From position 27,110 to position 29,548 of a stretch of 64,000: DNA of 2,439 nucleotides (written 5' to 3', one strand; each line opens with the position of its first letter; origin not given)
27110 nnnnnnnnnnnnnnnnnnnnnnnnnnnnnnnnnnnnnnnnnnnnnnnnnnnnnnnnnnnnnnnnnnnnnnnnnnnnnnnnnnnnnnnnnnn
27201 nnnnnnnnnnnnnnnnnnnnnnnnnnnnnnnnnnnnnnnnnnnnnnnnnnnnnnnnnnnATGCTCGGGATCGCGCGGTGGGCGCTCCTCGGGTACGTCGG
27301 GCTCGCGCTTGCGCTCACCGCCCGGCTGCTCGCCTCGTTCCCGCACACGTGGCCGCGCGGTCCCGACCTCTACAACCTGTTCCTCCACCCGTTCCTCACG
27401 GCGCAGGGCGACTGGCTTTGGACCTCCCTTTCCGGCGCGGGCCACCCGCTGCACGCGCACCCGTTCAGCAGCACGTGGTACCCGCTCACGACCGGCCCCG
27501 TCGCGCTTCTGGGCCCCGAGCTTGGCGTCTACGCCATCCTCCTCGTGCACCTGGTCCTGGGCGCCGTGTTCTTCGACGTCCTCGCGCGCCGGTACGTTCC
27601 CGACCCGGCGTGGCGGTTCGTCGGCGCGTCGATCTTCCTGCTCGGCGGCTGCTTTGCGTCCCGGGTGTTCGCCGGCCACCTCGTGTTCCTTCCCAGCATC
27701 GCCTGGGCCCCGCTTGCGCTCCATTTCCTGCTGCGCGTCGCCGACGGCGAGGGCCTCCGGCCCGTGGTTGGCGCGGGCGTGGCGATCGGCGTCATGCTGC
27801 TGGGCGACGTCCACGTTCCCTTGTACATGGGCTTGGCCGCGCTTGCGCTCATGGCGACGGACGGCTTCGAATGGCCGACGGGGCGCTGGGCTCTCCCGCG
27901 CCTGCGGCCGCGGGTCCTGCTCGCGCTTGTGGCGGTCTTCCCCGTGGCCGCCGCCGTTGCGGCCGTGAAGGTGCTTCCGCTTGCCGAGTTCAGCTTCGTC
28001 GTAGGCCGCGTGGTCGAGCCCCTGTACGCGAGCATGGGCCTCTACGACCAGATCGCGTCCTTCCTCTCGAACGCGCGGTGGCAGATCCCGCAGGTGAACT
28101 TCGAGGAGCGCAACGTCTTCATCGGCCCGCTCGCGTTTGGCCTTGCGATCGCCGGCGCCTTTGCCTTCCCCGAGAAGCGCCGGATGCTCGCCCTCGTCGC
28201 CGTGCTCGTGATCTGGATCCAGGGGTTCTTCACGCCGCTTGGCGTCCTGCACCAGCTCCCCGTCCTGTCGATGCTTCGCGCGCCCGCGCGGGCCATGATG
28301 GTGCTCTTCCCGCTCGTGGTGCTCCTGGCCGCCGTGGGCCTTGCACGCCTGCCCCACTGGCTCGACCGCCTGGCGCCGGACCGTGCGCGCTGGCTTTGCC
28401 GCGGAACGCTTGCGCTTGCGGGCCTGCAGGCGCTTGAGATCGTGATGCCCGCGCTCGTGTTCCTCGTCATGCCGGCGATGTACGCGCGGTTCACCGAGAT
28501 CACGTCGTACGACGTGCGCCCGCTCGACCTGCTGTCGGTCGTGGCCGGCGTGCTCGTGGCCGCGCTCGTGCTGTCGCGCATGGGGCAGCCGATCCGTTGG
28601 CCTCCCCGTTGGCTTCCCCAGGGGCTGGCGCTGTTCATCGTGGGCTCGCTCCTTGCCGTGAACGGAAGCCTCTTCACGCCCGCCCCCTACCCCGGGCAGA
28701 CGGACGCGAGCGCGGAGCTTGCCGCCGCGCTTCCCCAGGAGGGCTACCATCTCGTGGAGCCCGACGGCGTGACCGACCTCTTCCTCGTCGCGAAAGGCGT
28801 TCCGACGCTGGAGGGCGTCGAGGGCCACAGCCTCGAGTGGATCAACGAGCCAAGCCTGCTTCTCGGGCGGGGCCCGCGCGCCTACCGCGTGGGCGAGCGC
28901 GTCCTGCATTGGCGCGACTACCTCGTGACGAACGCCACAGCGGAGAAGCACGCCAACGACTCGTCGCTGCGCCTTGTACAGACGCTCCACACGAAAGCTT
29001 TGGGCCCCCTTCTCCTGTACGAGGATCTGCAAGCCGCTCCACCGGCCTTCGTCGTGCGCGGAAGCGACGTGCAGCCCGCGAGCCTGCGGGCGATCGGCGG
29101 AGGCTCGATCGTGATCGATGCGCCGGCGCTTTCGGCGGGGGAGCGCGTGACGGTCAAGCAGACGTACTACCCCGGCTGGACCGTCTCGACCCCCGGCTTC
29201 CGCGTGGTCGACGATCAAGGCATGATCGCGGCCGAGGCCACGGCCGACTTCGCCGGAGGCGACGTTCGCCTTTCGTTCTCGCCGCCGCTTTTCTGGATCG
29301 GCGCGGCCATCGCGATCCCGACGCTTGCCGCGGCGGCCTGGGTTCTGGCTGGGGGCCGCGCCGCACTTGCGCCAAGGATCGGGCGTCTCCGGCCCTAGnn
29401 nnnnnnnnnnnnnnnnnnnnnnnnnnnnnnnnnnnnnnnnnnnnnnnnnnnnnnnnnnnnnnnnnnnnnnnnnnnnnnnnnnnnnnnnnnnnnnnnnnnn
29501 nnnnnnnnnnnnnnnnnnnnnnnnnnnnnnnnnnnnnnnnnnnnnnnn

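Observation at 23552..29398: Compact glycan-modification module: GT2 Dol-P-sugar synthase-like, ColD-type 3-dehydratase, Gmd, GtrA flippase and a large GT-C-like membrane protein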

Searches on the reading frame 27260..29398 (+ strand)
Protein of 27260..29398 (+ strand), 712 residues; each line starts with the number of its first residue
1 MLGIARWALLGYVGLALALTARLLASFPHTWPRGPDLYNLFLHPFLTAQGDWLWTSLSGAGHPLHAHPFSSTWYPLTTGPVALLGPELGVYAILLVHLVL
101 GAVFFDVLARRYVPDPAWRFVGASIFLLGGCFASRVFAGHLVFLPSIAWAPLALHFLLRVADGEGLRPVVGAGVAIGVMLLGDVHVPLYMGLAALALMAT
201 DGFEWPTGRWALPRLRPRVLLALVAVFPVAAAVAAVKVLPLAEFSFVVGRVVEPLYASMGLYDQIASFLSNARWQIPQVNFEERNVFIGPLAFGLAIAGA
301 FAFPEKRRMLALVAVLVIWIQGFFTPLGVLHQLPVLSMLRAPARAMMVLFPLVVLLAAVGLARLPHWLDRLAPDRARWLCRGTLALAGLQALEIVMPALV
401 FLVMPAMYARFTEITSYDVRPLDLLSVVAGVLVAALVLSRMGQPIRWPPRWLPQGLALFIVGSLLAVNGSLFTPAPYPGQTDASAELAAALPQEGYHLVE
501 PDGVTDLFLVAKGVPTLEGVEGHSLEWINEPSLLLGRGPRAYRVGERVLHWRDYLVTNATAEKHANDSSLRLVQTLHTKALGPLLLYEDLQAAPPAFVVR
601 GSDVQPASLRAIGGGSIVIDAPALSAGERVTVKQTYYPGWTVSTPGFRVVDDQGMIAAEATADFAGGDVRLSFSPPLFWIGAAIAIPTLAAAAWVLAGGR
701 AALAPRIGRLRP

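Call 3: search_protein_families(library=pfam, proteins=[window:27260-29398:+], max_evalue=0.01)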
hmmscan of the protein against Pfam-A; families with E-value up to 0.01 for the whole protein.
window:27260-29398:+ (712 aa): 0 families

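Call 5: search_protein_families(library=ncbifam, proteins=[window:27260-29398:+], max_evalue=0.01)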
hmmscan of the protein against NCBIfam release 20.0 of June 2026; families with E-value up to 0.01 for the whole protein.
window:27260-29398:+ (712 aa): 0 families

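Call 6: find_homologous_proteins(query=window:27260-29398:+)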
Query window:27260-29398:+ (712 aa): 1 proteins with E <= 0.001 among 8000 candidates.
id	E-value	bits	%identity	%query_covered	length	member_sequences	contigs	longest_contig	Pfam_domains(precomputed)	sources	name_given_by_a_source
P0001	0.0e+0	1567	100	100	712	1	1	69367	-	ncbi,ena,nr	ncbi:MAG TPA: hypothetical protein VM681_09285 [Candidatus Thermoplasmatota archaeon]|nr:hypothetica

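Call 16: find_encoding_contigs(protein=window:27260-29398:+, flank=10000, max_places=3)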
Protein window:27260-29398:+ (712 aa): 1 contig read that carries it; 1 place shown.
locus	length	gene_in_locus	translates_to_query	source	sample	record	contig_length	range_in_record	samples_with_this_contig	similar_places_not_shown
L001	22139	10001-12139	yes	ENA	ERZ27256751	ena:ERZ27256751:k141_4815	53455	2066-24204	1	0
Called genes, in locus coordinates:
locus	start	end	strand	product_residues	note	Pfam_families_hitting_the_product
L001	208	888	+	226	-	-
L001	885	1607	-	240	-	PF01411:tRNA-synt_2c, PF07973:tRNA_SAD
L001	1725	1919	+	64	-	-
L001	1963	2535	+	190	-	PF01725:Ham1p_like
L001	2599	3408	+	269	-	-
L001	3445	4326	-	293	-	PF00763:THF_DHG_CYH, PF02882:THF_DHG_CYH_C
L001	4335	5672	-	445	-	PF02881:SRP54_N, PF13401:AAA_22 (faint), PF00448:SRP54, PF02978:SRP_SPB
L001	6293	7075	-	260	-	PF00535:Glycos_transf_2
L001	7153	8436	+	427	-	PF00155:Aminotran_1_2 (weak), PF01041:DegT_DnrJ_EryC1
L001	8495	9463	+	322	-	PF01370:Epimerase, PF04321:RmlD_sub_bind, PF16363:GDP_Man_Dehyd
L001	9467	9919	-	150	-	PF04138:GtrA_DPMS_TM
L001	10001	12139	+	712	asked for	-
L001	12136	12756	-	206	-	-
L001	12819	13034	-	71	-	-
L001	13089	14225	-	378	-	PF00155:Aminotran_1_2, PF00266:Aminotran_5 (faint), PF01041:DegT_DnrJ_EryC1 (weak)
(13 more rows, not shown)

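Call 17: predict_structure(protein=window:27260-29398:+)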
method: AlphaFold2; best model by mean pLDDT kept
length: 712 residues; sequences in the alignment: 1
mean_pLDDT: 42.8   pTM: 0.27
mean pLDDT of the five models: 42.8, 39.3, 37.9, 36.4, 34.7
residues with pLDDT >= 90: 0; 70-90: 0; 50-70: 96; < 50: 616
segments of 3 or more residues with pLDDT < 50: 1-9, 18-20, 22-88, 132-148, 150-152, 164-170, 172-288, 293-295, 300-314, 316-318, 320-353, 391-429, 439-454, 460-687, 689-694, 703-708, 710-712
pLDDT, mean of each block of 10 residues (from residue 1): 40 50 44 44 46 42 33 39 47 52 54 50 54 46 44 49 48 47 43 40 38 40 43 41 39 40 44 36 41 48 46 48 43 40 43 49 52 52 51 47 43 38 44 48 43 49 43 36 39 38 36 38 36 35 40 43 42 39 33 32 36 38 43 39 41 33 38 41 44 48 47 36
secondary structure, 60 per line:
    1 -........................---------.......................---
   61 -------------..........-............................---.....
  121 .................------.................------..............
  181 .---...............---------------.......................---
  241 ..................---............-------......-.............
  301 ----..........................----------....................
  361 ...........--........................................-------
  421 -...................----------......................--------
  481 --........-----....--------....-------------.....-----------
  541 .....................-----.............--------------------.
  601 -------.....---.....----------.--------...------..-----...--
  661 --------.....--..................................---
elements in order (helices of 4 or more, strands of 3 or more residues): H2-25 H35-57 H74-83 H85-112 H116-137 H144-160 H167-181 H185-199 H215-237 H241-258 H262-273 H281-286 H288-300 H305-330 H341-371 H374-413 H422-440 H451-472 H483-490 E496-499 E508-511 H525-529 H541-561 H567-579 E608-612 E616-620 E640-642 E656-658 E669-673 H676-709

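Call 18: search_protein_representatives(protein=window:27260-29398:+)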
Query: 712 residues. Proteins with E-value up to 0.001 (for the whole library): 245; up to 1e-10: 24; up to 1e-30: 7. The best 150 are listed.
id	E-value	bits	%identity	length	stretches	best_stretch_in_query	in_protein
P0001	0.0e+00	1567.4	100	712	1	1-712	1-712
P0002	4.5e-142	491.7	45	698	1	11-698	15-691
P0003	1.1e-112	394.6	42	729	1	10-700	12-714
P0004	1.3e-35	139.8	26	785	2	52-440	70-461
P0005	4.8e-34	134.5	29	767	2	53-438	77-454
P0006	1.2e-32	129.9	28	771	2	46-495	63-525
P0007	6.2e-31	124.2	28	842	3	202-446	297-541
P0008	2.7e-23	99.0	24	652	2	49-379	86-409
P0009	1.0e-22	97.0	25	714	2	50-371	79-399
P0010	2.3e-22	95.9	29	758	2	44-391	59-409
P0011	3.0e-21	92.2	28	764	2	53-368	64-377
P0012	4.6e-19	85.0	27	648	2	53-360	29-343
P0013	9.1e-19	84.0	25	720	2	53-362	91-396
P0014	2.6e-16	75.9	32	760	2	53-364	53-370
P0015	1.0e-14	70.6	23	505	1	52-362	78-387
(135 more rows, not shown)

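Call 20: search_protein_families(library=pfam, alignment_id=A1, max_evalue=0.01)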
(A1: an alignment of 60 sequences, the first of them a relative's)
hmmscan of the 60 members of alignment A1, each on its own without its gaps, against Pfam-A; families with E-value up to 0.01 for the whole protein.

A. member 1, P0001 (712 aa): 0 families

B. families by the number of members that match (of 60 scanned): 6 families
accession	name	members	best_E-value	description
PF09586.16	YfhO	34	1.7e-30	Bacterial membrane protein YfhO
PF10131.15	PTPS_related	9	2.6e-11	6-pyruvoyl-tetrahydropterin synthase related domain; membrane protein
PF13231.12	PMT_2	1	0.00035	Dolichyl-phosphate-mannose-protein mannosyltransferase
PF07695.17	7TMR-DISM_7TM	1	0.00046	7TM diverse intracellular signalling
PF11847.13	GT-C_AftD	1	0.00088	Alpha-(1->3)-arabinofuranosyltransferase, N-terminal GT-C domain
PF20176.3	DUF6541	1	0.0056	Family of unknown function (DUF6541)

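Call 22: search_solved_structures(query=A1, max_evalue=1)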
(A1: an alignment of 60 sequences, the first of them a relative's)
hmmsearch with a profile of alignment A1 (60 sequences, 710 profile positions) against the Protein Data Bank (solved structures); distinct sequences matched with E-value up to 1: 6.
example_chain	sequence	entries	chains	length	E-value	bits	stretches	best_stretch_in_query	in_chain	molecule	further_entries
6z16_G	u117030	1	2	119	0.092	14.3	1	360-444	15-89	Multisubunit Na+/H+ antiporter, G subunit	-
6b85_J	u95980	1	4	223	0.17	13.4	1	384-478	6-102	TMHC4_R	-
11kc_A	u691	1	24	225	0.18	13.3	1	386-478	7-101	Designed nanoparticle O43-TM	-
7w6k_A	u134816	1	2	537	0.41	12.1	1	391-477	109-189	GmALMT12/QUAC1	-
9iho_g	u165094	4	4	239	0.48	11.9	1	290-320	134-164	NESM (ESSS) subunit of mitochondrial NADH:ubiquinone oxidoreductase (Complex I)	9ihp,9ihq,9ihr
9ivk_A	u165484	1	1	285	0.59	11.6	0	202-253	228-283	HBC599 membrane protein binder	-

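Call 24: find_encoding_contigs(protein=P0002, flank=10000, max_places=4)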
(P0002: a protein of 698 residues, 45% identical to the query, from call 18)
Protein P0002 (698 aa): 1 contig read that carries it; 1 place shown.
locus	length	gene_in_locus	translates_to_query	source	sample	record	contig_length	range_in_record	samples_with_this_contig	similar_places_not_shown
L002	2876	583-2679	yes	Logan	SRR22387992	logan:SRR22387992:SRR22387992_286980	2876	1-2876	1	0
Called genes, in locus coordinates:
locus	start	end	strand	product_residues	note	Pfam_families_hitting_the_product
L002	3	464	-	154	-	?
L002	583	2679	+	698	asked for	-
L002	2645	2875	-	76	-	?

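Call 25: find_encoding_contigs(protein=P0003, flank=10000, max_places=4)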
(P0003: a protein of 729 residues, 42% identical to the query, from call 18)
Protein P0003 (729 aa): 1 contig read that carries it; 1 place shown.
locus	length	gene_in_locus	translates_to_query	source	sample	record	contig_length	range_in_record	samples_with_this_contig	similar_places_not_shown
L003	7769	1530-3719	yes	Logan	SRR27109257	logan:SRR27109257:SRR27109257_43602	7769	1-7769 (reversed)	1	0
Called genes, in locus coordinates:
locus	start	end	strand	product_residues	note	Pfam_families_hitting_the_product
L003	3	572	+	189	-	?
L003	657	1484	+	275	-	PF00535:Glycos_transf_2, PF13641:Glyco_tranf_2_3 (weak)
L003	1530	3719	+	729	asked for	-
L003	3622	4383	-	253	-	PF13489:Methyltransf_23, PF01209:Ubie_methyltran (faint), PF07021:MetW, PF13649:Methyltransf_25, PF13847:Methyltransf_31, PF08241:Methyltransf_11, PF08242:Methyltransf_12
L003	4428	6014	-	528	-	PF18911:PKD_4, PF00801:PKD, PF00082:Peptidase_S8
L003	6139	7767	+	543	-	?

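Call 29: search_protein_families(library=pfam, proteins=[L002:3-464:-, L002:2645-2875:-, L003:3-572:+, L003:657-1484:+, L003:6139-7767:+], max_evalue=0.1)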
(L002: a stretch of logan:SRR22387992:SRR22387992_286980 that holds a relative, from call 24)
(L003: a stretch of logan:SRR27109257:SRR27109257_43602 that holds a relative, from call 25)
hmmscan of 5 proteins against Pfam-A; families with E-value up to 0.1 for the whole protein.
L002:3-464:- (154 aa): 1 family
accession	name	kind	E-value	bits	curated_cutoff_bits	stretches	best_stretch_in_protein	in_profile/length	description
PF00288.32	GHMP_kinases_N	-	1.1e-13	51.6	22.3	1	87-151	2-68/87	GHMP kinases N terminal domain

L002:2645-2875:- (76 aa): 0 families

L003:3-572:+ (189 aa): 23 families
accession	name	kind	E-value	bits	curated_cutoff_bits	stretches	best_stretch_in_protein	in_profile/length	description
PF00448.28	SRP54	-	6.4e-73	245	22.7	1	1-187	9-195/196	SRP54-type protein, GTPase domain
PF13604.12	AAA_30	-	2e-06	28.1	27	1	2-130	27-139/191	AAA domain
PF13207.12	AAA_17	-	2.3e-06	28.4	27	1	2-112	4-108/136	AAA domain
PF13245.12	AAA_19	-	0.00022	21.8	25.1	1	3-115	21-126/134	AAA domain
PF02492.25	cobW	-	0.00029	20.9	20.7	1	3-146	10-157/180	CobW/HypB/UreG, nucleotide-binding domain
PF13401.12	AAA_22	-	0.00039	21.2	27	1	3-103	15-110/130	AAA domain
PF16575.11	CLP1_P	-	0.0015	18.8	26.6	1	64-126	91-151/188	mRNA cleavage and polyadenylation factor CLP1 P-loop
PF03266.21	NTPase_1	-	0.0019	18.5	23.9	0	63-108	84-126/168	NTPase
PF02223.23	Thymidylate_kin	-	0.0028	17.8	27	1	1-26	4-28/185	Thymidylate kinase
PF01656.29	CbiA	-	0.0051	17.2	25.4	0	3-26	9-32/125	CobQ/CobB/MinD/ParA nucleotide binding domain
PF24404.1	nSTAND_NTPase7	-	0.0054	16.2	27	1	2-134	21-142/399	Novel STAND NTPase 7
PF01926.29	MMR_HSR1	-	0.0055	17.2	21.9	1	70-127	39-98/113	50S ribosome-binding GTPase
PF20720.3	nSTAND3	-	0.006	16.7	27.2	0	3-78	27-105/155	Novel STAND NTPase 3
PF00009.33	GTP_EFTU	-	0.006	16.6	26.5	1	4-120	14-107/188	Elongation factor Tu GTP binding domain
PF09848.15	SLFN-g3_helicase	-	0.0074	16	24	1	3-114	11-123/354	Schlafen group 3, DNA/RNA helicase domain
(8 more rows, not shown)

L003:657-1484:+ (275 aa): 2 families
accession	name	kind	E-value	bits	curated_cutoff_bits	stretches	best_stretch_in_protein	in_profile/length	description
PF00535.33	Glycos_transf_2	-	1.9e-19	70.7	23.3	1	24-192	1-165/168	Glycosyl transferase family 2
PF13641.12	Glyco_tranf_2_3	-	5.3e-06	27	27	1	21-138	1-116/230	Glycosyltransferase like family 2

L003:6139-7767:+ (543 aa): 2 families
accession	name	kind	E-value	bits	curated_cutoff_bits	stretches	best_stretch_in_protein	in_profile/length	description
PF00133.28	tRNA-synt_1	-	3.1e-54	184.8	22.7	1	36-541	11-367/414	tRNA synthetases class I (I, L, M and V)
PF09334.17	tRNA-synt_1g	-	1.3e-14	54.2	20.1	1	52-200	2-135/391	tRNA synthetases class I (M)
